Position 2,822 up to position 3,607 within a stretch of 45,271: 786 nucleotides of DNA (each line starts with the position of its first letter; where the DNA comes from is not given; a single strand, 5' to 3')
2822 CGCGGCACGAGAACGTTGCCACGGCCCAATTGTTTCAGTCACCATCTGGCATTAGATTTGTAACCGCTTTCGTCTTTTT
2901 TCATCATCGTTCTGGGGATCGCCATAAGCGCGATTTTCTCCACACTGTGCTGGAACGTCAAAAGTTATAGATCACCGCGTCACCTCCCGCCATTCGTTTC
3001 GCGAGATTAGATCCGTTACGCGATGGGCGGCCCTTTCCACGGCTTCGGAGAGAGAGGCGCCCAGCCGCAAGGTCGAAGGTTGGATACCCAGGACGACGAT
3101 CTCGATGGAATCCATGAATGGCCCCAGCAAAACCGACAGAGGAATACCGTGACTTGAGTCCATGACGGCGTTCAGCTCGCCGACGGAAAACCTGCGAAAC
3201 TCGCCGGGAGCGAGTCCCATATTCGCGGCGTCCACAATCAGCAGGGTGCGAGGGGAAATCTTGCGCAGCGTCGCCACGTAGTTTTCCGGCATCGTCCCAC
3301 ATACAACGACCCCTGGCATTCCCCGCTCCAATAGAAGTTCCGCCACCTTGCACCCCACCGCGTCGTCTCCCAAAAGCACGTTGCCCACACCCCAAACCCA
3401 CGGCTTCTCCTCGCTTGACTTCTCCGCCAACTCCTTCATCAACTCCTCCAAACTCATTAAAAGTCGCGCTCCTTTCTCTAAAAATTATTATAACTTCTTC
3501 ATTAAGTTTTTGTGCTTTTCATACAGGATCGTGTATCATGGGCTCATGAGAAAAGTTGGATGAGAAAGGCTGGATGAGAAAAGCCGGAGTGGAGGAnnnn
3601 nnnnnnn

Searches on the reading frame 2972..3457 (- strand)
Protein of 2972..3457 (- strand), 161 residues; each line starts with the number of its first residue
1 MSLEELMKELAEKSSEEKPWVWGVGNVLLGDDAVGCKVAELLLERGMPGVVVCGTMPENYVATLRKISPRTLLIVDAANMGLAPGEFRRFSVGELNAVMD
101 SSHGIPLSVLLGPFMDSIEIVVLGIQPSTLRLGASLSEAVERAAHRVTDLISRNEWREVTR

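Call 24: search_protein_families(library=pfam, proteins=[window:2972-3457:-], max_evalue=0.0001)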
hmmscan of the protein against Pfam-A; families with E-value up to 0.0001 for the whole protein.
window:2972-3457:- (161 aa): 1 family
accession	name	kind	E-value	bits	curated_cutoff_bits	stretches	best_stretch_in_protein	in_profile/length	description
PF01750.23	HycI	-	2.9e-14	53.5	23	1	50-151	19-127/130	Hydrogenase maturation protease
